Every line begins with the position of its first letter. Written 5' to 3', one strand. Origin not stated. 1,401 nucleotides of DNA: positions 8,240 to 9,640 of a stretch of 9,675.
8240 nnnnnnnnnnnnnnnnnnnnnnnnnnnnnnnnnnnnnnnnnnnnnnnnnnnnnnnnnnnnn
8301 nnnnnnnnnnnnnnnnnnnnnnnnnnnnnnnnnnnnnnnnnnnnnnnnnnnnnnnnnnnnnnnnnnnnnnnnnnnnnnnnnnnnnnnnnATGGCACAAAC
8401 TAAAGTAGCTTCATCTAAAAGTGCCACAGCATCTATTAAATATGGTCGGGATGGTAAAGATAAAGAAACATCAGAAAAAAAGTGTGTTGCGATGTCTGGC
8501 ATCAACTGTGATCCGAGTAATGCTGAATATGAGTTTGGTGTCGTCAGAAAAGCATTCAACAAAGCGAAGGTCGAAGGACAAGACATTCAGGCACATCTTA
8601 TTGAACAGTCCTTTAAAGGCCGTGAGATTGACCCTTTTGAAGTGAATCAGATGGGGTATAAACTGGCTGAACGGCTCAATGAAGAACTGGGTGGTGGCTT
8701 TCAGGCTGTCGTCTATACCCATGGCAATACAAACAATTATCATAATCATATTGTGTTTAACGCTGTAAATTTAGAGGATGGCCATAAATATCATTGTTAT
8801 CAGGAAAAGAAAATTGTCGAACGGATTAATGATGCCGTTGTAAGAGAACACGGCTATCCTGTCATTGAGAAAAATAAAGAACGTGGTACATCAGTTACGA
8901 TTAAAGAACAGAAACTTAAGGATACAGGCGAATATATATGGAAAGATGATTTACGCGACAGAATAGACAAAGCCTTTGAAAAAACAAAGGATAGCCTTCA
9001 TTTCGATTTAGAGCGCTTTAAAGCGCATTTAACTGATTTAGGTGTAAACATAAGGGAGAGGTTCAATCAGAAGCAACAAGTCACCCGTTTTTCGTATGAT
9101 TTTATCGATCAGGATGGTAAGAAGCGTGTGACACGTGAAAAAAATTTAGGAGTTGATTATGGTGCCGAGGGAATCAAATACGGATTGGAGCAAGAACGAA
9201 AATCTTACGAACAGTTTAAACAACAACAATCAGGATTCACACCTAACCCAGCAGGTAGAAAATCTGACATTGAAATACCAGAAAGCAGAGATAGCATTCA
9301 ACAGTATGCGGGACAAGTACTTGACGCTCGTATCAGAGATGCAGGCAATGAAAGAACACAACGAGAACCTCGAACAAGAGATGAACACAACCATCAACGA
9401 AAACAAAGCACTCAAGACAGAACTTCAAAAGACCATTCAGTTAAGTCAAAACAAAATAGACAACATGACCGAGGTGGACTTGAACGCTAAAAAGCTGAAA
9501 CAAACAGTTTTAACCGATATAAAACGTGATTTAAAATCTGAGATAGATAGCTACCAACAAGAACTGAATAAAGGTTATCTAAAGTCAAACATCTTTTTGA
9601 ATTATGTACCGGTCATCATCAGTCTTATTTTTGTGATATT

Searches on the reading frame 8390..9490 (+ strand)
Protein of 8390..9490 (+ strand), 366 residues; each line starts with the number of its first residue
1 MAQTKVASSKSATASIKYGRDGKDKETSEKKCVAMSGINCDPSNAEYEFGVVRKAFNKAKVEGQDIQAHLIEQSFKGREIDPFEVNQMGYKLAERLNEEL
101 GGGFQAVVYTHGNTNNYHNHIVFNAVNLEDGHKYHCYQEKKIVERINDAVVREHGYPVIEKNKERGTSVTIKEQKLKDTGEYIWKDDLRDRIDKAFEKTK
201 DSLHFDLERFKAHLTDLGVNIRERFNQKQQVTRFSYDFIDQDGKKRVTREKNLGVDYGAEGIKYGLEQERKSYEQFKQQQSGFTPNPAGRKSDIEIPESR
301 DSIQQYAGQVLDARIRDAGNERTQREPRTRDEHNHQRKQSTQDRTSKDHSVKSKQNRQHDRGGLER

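Call 49: search_protein_families(library=pfam, proteins=[window:8390-9490:+], max_evalue=0.001)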
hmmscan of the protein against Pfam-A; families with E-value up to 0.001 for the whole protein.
window:8390-9490:+ (366 aa): 1 family
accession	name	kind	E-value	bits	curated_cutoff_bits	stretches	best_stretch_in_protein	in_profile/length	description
PF03432.20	Relaxase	-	1.2e-25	90.8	24.6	1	26-155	6-131/132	MobA/VirD2-like, nuclease domain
